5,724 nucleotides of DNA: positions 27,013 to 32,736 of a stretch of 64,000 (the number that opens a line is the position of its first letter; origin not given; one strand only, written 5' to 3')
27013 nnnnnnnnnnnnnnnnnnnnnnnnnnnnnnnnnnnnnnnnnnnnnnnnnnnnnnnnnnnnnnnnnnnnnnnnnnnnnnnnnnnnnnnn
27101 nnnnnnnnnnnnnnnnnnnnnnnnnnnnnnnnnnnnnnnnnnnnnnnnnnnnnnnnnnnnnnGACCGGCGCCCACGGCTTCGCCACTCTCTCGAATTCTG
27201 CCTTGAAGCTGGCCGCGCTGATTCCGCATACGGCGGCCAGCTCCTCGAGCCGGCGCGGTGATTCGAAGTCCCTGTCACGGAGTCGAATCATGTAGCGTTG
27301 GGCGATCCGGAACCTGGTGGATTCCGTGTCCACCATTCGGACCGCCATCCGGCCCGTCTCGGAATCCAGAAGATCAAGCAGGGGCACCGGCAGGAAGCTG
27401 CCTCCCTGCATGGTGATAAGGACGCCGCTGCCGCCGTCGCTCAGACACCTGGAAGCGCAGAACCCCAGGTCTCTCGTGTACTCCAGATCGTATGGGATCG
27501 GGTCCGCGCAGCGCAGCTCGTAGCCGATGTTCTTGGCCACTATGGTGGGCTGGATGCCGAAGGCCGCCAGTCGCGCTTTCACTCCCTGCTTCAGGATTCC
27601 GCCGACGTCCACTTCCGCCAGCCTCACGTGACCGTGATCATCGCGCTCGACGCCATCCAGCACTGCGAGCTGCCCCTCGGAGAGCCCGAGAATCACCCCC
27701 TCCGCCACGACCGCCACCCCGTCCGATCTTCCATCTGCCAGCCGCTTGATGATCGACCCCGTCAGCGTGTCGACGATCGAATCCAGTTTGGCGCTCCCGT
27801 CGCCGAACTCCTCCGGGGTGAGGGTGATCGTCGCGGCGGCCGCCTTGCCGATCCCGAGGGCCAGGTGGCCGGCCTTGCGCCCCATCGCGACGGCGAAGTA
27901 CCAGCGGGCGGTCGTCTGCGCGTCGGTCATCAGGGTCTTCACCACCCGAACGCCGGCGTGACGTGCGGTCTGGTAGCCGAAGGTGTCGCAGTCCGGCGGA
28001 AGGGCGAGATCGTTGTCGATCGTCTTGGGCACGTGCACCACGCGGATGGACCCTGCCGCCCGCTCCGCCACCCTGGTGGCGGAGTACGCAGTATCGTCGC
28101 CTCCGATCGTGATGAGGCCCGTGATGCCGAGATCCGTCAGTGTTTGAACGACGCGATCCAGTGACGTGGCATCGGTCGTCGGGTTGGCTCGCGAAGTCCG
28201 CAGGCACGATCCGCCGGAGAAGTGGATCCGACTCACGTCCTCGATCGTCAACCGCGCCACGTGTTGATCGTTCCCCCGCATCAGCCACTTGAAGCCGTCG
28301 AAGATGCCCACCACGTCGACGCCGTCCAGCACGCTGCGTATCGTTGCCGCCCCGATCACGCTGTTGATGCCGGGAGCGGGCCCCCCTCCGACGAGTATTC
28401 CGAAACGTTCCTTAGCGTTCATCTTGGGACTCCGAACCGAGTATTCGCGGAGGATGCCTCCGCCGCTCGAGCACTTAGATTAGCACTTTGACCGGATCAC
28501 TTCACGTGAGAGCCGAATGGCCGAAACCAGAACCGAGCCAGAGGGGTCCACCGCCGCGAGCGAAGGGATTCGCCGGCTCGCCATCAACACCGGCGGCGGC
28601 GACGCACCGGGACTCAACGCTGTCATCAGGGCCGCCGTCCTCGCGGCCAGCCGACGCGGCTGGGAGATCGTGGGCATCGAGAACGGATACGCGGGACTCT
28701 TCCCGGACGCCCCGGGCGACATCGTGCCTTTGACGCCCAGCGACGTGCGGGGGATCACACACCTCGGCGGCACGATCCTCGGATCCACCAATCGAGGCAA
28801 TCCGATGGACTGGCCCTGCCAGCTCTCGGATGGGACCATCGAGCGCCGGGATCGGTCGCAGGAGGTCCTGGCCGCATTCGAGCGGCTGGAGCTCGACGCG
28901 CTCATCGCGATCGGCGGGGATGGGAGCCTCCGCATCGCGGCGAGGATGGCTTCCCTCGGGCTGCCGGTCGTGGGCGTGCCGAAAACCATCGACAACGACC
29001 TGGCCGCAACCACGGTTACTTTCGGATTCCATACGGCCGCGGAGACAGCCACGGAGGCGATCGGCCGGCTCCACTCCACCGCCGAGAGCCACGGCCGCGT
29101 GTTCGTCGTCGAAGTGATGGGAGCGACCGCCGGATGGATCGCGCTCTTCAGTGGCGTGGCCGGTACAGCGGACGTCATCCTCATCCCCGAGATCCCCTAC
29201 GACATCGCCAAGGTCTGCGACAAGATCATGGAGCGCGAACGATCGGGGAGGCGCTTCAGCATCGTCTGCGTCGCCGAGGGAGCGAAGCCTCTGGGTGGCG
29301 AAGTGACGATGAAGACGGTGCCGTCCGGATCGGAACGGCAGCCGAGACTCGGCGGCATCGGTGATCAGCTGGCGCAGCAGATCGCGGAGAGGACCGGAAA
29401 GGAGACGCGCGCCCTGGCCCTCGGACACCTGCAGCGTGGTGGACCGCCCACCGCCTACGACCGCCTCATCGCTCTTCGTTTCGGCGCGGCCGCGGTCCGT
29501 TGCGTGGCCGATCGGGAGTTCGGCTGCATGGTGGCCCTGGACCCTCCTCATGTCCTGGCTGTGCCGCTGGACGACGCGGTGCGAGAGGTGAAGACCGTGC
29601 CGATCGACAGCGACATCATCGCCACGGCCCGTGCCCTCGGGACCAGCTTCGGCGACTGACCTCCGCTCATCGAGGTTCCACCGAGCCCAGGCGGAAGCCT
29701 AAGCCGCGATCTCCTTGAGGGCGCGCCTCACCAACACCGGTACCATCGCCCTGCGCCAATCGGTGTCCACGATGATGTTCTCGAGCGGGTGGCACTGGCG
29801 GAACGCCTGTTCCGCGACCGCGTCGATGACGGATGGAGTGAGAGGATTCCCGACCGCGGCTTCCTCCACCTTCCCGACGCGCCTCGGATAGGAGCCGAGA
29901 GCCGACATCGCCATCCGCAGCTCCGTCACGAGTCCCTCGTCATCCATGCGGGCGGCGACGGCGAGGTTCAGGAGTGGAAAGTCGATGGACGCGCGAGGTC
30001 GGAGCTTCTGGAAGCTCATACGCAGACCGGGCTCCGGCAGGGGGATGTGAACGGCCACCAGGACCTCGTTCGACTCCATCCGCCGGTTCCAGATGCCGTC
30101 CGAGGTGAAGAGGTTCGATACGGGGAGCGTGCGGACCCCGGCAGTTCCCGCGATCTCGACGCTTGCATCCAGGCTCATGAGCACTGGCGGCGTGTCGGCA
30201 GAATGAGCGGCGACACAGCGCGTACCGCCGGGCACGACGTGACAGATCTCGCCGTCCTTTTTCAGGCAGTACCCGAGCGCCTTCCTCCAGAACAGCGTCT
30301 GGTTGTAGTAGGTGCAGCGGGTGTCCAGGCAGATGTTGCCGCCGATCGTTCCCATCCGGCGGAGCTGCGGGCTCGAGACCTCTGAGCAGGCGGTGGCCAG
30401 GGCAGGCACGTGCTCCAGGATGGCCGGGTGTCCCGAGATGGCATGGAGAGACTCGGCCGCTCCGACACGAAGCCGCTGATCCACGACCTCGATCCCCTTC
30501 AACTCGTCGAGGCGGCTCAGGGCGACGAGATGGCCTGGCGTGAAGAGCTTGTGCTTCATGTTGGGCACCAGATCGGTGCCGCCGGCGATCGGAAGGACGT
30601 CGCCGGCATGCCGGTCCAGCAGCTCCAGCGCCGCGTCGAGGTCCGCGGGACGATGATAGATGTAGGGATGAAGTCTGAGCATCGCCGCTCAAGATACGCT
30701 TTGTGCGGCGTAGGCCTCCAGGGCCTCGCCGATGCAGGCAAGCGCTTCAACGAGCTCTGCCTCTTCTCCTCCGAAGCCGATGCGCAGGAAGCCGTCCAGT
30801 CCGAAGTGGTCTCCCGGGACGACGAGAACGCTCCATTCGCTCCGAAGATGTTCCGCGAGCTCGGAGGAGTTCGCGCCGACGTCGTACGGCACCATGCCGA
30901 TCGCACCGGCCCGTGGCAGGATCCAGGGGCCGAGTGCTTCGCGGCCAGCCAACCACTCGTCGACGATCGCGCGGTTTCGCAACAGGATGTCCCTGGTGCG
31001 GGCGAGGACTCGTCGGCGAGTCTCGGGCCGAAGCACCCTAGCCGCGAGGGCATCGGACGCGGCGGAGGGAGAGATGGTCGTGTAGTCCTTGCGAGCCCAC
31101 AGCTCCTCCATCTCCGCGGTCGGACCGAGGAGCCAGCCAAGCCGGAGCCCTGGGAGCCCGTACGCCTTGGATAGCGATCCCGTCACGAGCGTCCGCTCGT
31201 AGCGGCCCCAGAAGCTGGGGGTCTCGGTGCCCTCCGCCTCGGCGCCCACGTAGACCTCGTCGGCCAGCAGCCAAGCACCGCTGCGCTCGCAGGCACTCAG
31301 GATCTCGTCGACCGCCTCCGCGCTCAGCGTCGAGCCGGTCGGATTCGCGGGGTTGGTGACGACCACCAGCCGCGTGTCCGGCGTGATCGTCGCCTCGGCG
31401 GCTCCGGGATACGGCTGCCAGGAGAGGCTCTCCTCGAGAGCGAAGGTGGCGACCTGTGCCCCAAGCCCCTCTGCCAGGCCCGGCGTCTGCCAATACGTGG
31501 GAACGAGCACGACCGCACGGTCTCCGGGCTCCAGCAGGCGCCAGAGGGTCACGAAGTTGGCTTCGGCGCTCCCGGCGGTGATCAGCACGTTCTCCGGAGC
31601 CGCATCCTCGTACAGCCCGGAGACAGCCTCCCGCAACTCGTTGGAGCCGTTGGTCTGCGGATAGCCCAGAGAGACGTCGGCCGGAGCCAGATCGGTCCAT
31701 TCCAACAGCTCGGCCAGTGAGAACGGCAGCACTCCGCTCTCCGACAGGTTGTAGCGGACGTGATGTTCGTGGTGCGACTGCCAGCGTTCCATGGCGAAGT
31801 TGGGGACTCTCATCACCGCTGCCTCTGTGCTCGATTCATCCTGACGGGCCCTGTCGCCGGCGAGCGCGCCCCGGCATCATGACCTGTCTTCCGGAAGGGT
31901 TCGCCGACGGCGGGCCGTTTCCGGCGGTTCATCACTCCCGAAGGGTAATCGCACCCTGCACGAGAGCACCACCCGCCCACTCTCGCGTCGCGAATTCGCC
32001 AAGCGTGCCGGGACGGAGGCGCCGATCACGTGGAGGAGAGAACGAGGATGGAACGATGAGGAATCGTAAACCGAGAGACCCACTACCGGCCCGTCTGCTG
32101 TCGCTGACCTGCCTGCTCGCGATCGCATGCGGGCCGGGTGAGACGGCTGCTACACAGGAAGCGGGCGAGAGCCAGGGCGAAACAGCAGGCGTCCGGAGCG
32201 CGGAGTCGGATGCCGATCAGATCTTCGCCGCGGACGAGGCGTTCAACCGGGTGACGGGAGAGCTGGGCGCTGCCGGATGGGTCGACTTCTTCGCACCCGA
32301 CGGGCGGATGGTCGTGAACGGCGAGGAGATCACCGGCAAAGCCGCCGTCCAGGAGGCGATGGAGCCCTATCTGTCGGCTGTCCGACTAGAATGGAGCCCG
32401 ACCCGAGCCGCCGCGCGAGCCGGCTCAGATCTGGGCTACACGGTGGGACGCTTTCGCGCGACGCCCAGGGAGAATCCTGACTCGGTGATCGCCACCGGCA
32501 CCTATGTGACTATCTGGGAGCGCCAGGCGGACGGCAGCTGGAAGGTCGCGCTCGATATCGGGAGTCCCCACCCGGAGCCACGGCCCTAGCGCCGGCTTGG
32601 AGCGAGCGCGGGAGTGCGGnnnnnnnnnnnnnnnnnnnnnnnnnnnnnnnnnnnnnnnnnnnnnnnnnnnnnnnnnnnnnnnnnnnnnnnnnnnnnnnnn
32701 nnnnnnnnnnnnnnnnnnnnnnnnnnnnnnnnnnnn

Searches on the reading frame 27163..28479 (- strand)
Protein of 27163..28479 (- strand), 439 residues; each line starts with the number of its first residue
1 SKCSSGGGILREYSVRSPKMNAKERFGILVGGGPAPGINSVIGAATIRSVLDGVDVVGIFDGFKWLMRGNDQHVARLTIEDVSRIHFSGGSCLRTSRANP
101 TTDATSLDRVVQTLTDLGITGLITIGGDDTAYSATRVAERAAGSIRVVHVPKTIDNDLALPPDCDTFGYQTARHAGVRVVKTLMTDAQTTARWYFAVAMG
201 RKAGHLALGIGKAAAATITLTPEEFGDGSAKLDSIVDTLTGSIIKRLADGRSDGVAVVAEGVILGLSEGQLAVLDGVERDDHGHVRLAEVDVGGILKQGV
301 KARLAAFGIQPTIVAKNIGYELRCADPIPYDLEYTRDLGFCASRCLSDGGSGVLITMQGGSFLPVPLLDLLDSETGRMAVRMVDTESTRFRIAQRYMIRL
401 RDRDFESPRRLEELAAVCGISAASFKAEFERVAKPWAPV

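Call 32: search_protein_families(library=pfam, proteins=[window:27163-28479:-], max_evalue=0.0001)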
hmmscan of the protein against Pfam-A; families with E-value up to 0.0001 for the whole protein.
window:27163-28479:- (439 aa): 1 family
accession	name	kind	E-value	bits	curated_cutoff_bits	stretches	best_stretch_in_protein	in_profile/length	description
PF00365.25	PFK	-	9e-47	160.2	30.9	1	25-342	1-273/277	Phosphofructokinase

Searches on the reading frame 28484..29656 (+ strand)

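Call 32: search_protein_families(library=pfam, proteins=[window:28484-29656:+], max_evalue=0.0001)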
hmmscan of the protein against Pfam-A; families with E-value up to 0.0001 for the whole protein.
window:28484-29656:+ (391 aa): 1 family
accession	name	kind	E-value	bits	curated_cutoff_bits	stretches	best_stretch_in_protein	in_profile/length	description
PF00365.25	PFK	-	1.1e-100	337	30.9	1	31-340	1-276/277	Phosphofructokinase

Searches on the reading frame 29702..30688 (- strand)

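Call 32: search_protein_families(library=pfam, proteins=[window:29702-30688:-], max_evalue=0.0001)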
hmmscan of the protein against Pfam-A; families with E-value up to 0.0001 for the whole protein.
window:29702-30688:- (329 aa): 2 families
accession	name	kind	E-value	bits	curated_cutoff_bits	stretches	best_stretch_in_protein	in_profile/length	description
PF00941.27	FAD_binding_5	-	3.9e-42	144.4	27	1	11-217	5-169/170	FAD binding domain in molybdopterin dehydrogenase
PF03450.22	CO_deh_flav_C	-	7.8e-14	52.1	25.5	1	229-326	5-101/102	CO dehydrogenase flavoprotein C-terminal domain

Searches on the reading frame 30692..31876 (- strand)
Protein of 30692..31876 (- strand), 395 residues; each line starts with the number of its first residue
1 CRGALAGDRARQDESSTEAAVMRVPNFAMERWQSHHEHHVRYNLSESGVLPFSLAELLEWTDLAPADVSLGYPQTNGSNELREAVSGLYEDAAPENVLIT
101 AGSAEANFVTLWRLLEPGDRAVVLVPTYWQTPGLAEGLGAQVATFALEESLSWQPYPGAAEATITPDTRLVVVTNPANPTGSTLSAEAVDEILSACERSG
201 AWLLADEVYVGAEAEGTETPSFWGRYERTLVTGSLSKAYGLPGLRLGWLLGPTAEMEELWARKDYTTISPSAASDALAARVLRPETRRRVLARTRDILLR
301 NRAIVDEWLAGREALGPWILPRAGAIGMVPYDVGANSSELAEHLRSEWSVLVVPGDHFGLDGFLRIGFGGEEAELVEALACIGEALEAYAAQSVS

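Call 32: search_protein_families(library=pfam, proteins=[window:30692-31876:-], max_evalue=0.0001)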
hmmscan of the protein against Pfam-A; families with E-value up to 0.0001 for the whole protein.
window:30692-31876:- (395 aa): 2 families
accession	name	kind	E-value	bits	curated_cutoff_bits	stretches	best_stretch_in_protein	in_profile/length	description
PF00155.27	Aminotran_1_2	-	5.4e-49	167.7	19.7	1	70-380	36-359/361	Aminotransferase class I and II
PF00266.25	Aminotran_5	-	1.4e-06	28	21.5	1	75-208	42-177/371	Aminotransferase class-V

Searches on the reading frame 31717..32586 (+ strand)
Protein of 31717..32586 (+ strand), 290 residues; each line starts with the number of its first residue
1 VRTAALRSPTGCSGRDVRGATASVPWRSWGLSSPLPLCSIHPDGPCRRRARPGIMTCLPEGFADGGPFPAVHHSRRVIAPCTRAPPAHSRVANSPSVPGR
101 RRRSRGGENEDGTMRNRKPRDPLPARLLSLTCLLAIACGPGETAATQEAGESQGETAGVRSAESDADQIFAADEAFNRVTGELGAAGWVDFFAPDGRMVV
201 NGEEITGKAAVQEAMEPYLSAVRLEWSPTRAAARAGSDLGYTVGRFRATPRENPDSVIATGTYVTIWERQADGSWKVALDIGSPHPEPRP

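Call 69: search_protein_families(library=pfam, proteins=[window:31717-32586:+], max_evalue=0.001)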
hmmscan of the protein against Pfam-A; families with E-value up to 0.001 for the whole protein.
window:31717-32586:+ (290 aa): 2 families
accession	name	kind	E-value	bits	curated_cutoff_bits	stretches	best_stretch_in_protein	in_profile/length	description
PF14534.12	DUF4440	-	5.8e-12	46.4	25.2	1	171-277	3-107/107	Domain of unknown function (DUF4440)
PF12680.13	SnoaL_2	-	0.00011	23.2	27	1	184-275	12-99/102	SnoaL-like domain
